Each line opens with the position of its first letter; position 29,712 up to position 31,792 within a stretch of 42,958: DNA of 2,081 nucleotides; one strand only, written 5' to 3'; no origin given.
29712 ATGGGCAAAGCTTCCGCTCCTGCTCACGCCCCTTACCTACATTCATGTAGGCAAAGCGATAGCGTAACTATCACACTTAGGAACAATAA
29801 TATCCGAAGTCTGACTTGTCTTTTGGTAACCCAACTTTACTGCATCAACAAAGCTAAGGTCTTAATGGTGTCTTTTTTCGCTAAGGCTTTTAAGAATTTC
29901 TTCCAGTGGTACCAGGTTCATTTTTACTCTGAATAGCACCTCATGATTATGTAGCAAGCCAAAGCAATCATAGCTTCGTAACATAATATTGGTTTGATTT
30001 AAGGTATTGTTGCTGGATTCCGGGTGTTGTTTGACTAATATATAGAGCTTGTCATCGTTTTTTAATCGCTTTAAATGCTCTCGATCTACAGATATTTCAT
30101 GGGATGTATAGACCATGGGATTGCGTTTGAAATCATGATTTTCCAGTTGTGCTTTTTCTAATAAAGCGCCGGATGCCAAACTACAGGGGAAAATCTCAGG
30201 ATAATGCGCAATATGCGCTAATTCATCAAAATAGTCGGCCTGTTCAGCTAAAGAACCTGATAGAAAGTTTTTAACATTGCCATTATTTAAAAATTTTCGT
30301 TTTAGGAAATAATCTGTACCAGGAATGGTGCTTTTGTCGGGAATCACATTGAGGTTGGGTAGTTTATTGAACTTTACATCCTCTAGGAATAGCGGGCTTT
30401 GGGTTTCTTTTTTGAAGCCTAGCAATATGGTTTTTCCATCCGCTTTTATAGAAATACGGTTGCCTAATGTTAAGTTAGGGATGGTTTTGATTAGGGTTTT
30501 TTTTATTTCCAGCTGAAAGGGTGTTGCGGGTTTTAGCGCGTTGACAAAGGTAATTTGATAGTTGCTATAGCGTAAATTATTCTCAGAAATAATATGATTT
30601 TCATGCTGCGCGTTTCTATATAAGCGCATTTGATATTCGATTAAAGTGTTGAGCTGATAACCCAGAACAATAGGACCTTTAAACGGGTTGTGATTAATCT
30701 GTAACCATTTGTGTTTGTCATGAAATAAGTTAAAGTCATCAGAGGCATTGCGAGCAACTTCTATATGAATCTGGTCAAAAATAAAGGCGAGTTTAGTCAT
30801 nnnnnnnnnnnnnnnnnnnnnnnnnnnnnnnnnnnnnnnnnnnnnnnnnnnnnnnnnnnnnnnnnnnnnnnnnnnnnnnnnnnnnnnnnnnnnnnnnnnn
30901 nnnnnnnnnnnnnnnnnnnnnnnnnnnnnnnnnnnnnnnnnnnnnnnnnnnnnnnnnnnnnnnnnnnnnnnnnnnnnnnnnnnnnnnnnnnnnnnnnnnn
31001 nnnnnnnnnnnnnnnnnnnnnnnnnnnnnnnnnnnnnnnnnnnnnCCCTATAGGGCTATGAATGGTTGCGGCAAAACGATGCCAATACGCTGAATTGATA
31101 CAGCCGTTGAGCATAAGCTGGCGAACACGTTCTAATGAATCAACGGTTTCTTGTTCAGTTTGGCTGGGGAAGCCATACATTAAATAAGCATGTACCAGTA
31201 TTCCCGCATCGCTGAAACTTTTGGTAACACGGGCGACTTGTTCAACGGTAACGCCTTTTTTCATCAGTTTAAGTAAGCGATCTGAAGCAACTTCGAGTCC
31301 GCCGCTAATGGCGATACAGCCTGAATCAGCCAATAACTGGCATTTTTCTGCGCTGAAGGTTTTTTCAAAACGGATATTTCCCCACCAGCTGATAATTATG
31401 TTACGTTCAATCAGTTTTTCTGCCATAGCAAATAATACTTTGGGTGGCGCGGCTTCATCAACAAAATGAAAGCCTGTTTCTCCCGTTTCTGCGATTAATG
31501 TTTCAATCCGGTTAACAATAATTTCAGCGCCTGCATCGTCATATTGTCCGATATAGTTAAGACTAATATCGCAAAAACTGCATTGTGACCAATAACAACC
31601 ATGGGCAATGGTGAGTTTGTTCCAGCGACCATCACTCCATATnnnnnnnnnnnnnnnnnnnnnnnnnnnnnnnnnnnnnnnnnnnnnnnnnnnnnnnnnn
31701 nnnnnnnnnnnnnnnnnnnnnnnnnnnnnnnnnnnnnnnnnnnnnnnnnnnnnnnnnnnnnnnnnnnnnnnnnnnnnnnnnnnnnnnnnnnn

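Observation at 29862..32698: Translationally coupled B12-radical SAM enzyme and hot-dog-like protein, with non-canonical cluster spacing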

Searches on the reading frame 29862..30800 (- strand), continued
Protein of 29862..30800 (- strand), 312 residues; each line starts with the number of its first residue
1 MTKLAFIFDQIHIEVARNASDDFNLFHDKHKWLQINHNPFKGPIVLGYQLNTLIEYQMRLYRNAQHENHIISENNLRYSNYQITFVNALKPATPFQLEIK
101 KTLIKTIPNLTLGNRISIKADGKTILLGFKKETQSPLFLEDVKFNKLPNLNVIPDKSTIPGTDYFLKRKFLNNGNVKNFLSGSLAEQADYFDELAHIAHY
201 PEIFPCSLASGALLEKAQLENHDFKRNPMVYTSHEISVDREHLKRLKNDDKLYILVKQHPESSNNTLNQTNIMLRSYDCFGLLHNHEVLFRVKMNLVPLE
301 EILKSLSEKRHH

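Call 45: find_encoding_contigs(protein=P0437, flank=4000, max_places=2)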
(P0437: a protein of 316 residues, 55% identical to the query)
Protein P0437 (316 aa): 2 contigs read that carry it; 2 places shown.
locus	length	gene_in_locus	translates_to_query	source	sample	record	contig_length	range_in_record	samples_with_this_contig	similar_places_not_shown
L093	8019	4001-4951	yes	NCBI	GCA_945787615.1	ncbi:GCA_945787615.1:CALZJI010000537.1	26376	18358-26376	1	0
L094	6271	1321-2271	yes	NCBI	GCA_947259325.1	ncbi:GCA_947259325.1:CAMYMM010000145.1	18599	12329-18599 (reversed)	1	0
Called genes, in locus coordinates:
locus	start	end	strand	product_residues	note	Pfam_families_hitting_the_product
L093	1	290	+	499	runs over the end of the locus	PF00361:Proton_antipo_M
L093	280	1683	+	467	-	PF00361:Proton_antipo_M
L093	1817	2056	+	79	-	PF11809:DUF3330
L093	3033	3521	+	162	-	-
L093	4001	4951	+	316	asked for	-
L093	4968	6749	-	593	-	-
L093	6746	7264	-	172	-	PF09835:DUF2062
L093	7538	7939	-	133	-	PF00563:EAL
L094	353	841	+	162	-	-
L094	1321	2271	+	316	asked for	-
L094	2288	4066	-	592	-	PF05359:DUF748 (faint)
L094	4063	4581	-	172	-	PF09835:DUF2062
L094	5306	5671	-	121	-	PF00563:EAL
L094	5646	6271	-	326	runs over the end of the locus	PF00072:Response_reg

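Call 46: find_related_loci(query=A3, collection=metagenome_contigs, flank=3000)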
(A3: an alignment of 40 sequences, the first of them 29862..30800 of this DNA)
Query A3 (312 aa) in metagenome_contigs; peptide patterns used: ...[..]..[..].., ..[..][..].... (x = any residue, [..] = any of these).
599 stretches matched a pattern (row limit reached: there are more); 509 encode a relative of the query (tblastn E <= 1e-3); the best 80 are kept; 80 distinct loci.
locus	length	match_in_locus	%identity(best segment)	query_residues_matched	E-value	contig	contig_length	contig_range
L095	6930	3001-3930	89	1-310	0e+0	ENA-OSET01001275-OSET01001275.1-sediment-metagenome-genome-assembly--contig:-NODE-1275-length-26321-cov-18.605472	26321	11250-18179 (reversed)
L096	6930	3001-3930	89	1-310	0e+0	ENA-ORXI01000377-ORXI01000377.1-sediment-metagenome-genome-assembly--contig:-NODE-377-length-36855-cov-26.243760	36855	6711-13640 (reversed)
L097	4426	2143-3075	87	1-311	0e+0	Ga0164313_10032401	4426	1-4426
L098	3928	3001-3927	89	1-309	0e+0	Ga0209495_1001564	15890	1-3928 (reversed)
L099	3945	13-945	88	1-311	0e+0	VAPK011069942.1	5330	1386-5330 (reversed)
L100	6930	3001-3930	87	1-310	0e+0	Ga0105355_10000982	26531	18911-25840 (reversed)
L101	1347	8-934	88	1-309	0e+0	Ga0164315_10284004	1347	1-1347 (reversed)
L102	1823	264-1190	88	1-309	0e+0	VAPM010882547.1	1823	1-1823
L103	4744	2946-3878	87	1-311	0e+0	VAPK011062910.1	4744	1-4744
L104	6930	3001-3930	87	1-310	0e+0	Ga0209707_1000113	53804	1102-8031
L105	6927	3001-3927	88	1-309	0e+0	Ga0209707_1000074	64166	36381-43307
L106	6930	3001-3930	87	1-310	0e+0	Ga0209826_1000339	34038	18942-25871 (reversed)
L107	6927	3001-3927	88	1-309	0e+0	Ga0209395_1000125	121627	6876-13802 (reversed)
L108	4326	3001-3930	87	1-310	0e+0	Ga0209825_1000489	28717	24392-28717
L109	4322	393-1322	86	1-310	0e+0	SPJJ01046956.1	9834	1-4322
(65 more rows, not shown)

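Call 48: predict_structure(alignment_id=A3)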
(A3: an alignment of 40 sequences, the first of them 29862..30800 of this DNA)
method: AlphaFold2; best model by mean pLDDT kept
length: 312 residues; sequences in the alignment: 40
mean_pLDDT: 83.2   pTM: 0.83
mean pLDDT of the five models: 83.2, 81.6, 81.4, 81.4, 80.8
residues with pLDDT >= 90: 133; 70-90: 128; 50-70: 33; < 50: 18
segments of 3 or more residues with pLDDT < 50: 12-25
pLDDT, mean of each block of 10 residues (from residue 1): 71 48 51 61 61 92 93 95 86 88 87 94 91 94 84 94 93 75 81 83 87 85 77 93 91 95 84 93 93 91 75 48
secondary structure, 60 per line:
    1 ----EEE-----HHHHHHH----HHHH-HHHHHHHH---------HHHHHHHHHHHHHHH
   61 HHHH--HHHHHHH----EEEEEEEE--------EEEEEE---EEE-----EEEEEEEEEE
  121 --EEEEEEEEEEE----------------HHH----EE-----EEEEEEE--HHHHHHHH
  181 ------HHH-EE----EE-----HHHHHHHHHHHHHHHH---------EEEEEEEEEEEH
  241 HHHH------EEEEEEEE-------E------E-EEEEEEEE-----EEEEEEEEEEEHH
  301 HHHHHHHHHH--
elements in order: E5-7 H13-19 H24-27 H29-36 H46-64 H67-73 E78-85 E94-99 E103-105 E111-120 E123-133 E164-170 H173-180 H204-219 E229-239 H240-244 E251-258 E275-282 E288-298 H299-310

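Call 51: fold_search(model_id=the predicted structure, library=pdb)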
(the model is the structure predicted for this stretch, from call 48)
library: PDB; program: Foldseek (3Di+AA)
matches with E <= 10: 1572; with E <= 0.001: 128
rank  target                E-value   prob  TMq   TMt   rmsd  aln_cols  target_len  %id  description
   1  3rqb_B                3.0e-09  1.00  0.37  0.42   9.4       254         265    9  Crystal Structure of Conserved Protein of Unknown Function with Hot dog Fold from Alicyclobacillus acidocaldarius (released 2011-05-18)
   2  3rqb_A                6.1e-09  1.00  0.37  0.43   9.3       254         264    9  Crystal Structure of Conserved Protein of Unknown Function with Hot dog Fold from Alicyclobacillus acidocaldarius (released 2011-05-18)
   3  4r9z_B                7.7e-09  1.00  0.35  0.43  10.4       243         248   10  Mycobacterium avium subs paratuberculosis tesB protein MAP1729c (released 2014-10-08)
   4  2bi0                  1.0e-08  1.00  0.51  0.48  11.3       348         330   10  RV0216, A conserved hypothetical protein from Mycobacterium tuberculosis that is essential for bacterial survival during (released 2005-04-25)
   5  1c8u_A                1.1e-08  1.00  0.40  0.43  11.2       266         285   10  CRYSTAL STRUCTURE OF THE E.COLI THIOESTERASE II, A HOMOLOGUE OF THE HUMAN NEF-BINDING ENZYME (released 2000-07-14)
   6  4qfw_C                1.6e-08  1.00  0.39  0.44   9.4       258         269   11  Crystal structure of acyl-CoA thioesterase tesB from Yersinia pestis (released 2014-06-04)
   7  3u0a_B                1.6e-08  1.00  0.38  0.46  12.0       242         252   10  Crystal structure of an Acyl-CoA thioesterase II TesB2 from Mycobacterium marinum (released 2011-10-05)
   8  8khg_B                1.7e-08  1.00  0.39  0.44   7.0       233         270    9  Itaconyl-CoA hydratase PaIch (released 2024-05-15)
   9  8huc_B                1.8e-08  1.00  0.40  0.46   6.5       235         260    9  Crystal structure of PaIch (Pec1) (released 2023-12-27)
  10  4r9z_A                1.8e-08  1.00  0.38  0.46  10.4       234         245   10  Mycobacterium avium subs paratuberculosis tesB protein MAP1729c (released 2014-10-08)
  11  4r4u_B                1.8e-08  1.00  0.39  0.44   9.3       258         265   12  Crystal structure of acyl-CoA thioesterase tesB from Yersinia pestis in complex with coenzyme A (released 2015-04-15)
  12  4r4u_A                2.0e-08  1.00  0.39  0.43   9.4       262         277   11  Crystal structure of acyl-CoA thioesterase tesB from Yersinia pestis in complex with coenzyme A (released 2015-04-15)
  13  3rd7_B                2.2e-08  1.00  0.39  0.43  10.4       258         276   10  Crystal structure of acyl-coa thioesterase from mycobacterium avium (released 2011-06-08)
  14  4qfw_B                3.2e-08  1.00  0.39  0.45   9.1       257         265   11  Crystal structure of acyl-CoA thioesterase tesB from Yersinia pestis (released 2014-06-04)
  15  4r4u_C                3.2e-08  1.00  0.39  0.44   9.1       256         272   11  Crystal structure of acyl-CoA thioesterase tesB from Yersinia pestis in complex with coenzyme A (released 2015-04-15)
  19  4qfw_A                4.0e-08  1.00  0.39  0.45   9.3       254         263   11  Crystal structure of acyl-CoA thioesterase tesB from Yersinia pestis (released 2014-06-04)
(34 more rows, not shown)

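Call 79: search_protein_families(library=pfam, proteins=[P0241, P0242, P0244, P0250, P0251, P0253, P0254, P0255, P0262, P0265], max_evalue=0.1)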
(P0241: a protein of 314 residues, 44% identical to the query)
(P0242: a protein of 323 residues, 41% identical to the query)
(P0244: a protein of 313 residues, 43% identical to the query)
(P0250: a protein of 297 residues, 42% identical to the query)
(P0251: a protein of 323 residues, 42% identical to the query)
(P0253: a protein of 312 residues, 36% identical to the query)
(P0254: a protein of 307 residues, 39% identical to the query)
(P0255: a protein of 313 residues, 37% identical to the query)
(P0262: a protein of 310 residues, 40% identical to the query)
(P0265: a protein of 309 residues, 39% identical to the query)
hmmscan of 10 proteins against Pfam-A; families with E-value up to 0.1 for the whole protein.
P0241 (314 aa): 0 families

P0242 (323 aa): 0 families

P0244 (313 aa): 0 families

P0250 (297 aa): 0 families

P0251 (323 aa): 0 families

P0253 (312 aa): 0 families

P0254 (307 aa): 1 family
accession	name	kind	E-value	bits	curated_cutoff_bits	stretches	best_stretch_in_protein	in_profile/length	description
PF01575.25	MaoC_dehydratas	-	1.3e-06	28.4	27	1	16-114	17-107/123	MaoC like domain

P0255 (313 aa): 0 families

P0262 (310 aa): 0 families

P0265 (309 aa): 0 families

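Call 80: search_protein_families(library=pfam, proteins=[P0284, P0272, P0311, P0331, P0354, P0379, P0259, P0263], max_evalue=0.01)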
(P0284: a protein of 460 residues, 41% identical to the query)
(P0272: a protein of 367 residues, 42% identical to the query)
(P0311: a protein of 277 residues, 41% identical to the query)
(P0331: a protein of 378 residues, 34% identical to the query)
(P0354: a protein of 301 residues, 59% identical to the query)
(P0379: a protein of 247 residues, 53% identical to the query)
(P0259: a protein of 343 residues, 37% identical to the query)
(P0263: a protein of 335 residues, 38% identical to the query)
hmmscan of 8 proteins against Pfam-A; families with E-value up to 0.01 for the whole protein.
P0284 (460 aa): 1 family
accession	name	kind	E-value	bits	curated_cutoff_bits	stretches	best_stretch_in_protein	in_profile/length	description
PF01467.32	CTP_transf_like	-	9.9e-16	58.6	21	1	29-123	2-100/133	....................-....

P0272 (367 aa): 1 family
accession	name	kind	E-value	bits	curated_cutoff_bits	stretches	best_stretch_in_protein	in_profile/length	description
PF01895.24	PhoU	-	0.00013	22.7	23.5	1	281-318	17-54/89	PhoU domain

P0311 (277 aa): 2 families
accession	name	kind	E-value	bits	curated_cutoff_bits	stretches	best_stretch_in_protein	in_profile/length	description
PF01208.23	URO-D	-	1.9e-41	142.7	23.9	1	39-166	114-237/346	Uroporphyrinogen decarboxylase (URO-D)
PF04307.19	YdjM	-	1.3e-06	28.5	29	1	1-55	1-58/176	YdjM inner membrane protein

P0331 (378 aa): 0 families

P0354 (301 aa): 0 families

P0379 (247 aa): 1 family
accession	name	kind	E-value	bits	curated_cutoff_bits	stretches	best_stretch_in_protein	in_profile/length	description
PF00999.27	Na_H_Exchanger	-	6.6e-11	42.1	26.2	1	138-197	105-166/375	Sodium/hydrogen exchanger, transmembrane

P0259 (343 aa): 0 families

P0263 (335 aa): 1 family
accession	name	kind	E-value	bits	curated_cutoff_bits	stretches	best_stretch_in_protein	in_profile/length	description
PF01575.25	MaoC_dehydratas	-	0.00083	19.4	27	1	44-137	17-100/123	MaoC like domain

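Call 82: find_encoding_contigs(protein=P0241, flank=4000, max_places=2)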
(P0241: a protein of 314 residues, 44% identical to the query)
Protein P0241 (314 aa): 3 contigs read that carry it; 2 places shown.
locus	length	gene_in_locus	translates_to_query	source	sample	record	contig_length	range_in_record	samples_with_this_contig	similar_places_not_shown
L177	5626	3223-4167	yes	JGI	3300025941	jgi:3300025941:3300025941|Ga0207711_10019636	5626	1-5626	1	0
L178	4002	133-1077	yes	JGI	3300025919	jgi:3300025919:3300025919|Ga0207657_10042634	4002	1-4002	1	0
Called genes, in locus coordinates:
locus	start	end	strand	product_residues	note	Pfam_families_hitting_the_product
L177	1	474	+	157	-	?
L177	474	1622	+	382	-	PF06804:BamC_C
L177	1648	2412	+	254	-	PF00753:Lactamase_B, PF23023:Anti-Pycsar_Apyc1, PF12706:Lactamase_B_2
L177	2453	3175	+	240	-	PF01259:SAICAR_synt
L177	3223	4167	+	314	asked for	-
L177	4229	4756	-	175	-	PF25559:DUF7931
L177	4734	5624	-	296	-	?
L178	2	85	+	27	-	?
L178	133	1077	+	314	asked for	-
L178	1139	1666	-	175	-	PF25559:DUF7931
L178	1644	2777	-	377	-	PF08007:JmjC_2, PF20514:WHD_ROXA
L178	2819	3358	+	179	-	-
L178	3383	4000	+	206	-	?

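Call 83: find_encoding_contigs(protein=P0253, flank=4000, max_places=2)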
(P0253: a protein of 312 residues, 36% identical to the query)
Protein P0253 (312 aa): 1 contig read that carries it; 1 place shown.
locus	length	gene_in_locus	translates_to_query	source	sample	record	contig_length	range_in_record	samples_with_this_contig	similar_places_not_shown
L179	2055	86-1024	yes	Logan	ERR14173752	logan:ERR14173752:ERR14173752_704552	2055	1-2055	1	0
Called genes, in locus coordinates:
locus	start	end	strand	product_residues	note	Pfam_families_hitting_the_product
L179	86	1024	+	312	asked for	-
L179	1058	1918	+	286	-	PF00899:ThiF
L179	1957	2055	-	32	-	?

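Call 84: search_protein_families(library=padloc, proteins=[window:29862-30800:-], max_evalue=0.001)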
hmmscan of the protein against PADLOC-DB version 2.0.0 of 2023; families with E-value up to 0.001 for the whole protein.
window:29862-30800:- (312 aa): 0 families

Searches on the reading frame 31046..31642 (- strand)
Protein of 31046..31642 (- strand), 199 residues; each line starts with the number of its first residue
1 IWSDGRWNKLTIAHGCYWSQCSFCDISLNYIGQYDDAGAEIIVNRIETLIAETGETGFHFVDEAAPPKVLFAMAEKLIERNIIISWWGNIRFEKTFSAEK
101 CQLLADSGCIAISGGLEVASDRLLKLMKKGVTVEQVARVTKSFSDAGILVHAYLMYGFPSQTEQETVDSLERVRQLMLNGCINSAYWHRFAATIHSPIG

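Call 76: search_solved_structures(query=window:31046-31642:-, max_evalue=10, show_alignments=5)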
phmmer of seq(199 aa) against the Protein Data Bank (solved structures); distinct sequences matched with E-value up to 10: 13.
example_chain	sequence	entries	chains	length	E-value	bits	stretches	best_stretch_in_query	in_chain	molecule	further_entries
5l7l_A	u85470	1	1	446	0.0034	20.3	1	100-165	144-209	ELP3 family, ELP3 family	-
6ia6_A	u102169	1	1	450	0.0035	20.3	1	100-165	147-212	ELP3 family, ELP3 family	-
5l7j_A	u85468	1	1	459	0.0035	20.3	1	100-165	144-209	ELP3 family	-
9ccb_A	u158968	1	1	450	0.0055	19.6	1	57-180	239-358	Radical SAM core domain-containing protein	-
6iad_A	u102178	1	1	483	0.0062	19.5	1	104-162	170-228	Histone acetyltransferase, ELP3 family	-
6iaz_A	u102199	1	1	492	0.0064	19.4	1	104-162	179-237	Histone acetyltransferase, ELP3 family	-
6ia8_A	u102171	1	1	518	0.0069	19.3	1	104-162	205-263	Histone acetyltransferase, ELP3 family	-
4rg8_A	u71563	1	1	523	0.015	18.2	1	114-195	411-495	Exonuclease I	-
6p78_A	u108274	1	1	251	0.097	15.6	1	11-182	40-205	Queuine lyase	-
2qgq_A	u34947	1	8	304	0.12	15.3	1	116-175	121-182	Protein TM_1862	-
9v21_se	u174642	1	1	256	0.58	13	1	87-163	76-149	Small ribosomal subunit protein eS1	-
9v1j_se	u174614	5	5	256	0.59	13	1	87-163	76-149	Small ribosomal subunit protein eS1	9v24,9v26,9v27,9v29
6wte_A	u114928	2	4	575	1.7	11.5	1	95-167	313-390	B12-binding domain-containing protein | Tryptophan-C2-methyltransferase containing B12-binding domain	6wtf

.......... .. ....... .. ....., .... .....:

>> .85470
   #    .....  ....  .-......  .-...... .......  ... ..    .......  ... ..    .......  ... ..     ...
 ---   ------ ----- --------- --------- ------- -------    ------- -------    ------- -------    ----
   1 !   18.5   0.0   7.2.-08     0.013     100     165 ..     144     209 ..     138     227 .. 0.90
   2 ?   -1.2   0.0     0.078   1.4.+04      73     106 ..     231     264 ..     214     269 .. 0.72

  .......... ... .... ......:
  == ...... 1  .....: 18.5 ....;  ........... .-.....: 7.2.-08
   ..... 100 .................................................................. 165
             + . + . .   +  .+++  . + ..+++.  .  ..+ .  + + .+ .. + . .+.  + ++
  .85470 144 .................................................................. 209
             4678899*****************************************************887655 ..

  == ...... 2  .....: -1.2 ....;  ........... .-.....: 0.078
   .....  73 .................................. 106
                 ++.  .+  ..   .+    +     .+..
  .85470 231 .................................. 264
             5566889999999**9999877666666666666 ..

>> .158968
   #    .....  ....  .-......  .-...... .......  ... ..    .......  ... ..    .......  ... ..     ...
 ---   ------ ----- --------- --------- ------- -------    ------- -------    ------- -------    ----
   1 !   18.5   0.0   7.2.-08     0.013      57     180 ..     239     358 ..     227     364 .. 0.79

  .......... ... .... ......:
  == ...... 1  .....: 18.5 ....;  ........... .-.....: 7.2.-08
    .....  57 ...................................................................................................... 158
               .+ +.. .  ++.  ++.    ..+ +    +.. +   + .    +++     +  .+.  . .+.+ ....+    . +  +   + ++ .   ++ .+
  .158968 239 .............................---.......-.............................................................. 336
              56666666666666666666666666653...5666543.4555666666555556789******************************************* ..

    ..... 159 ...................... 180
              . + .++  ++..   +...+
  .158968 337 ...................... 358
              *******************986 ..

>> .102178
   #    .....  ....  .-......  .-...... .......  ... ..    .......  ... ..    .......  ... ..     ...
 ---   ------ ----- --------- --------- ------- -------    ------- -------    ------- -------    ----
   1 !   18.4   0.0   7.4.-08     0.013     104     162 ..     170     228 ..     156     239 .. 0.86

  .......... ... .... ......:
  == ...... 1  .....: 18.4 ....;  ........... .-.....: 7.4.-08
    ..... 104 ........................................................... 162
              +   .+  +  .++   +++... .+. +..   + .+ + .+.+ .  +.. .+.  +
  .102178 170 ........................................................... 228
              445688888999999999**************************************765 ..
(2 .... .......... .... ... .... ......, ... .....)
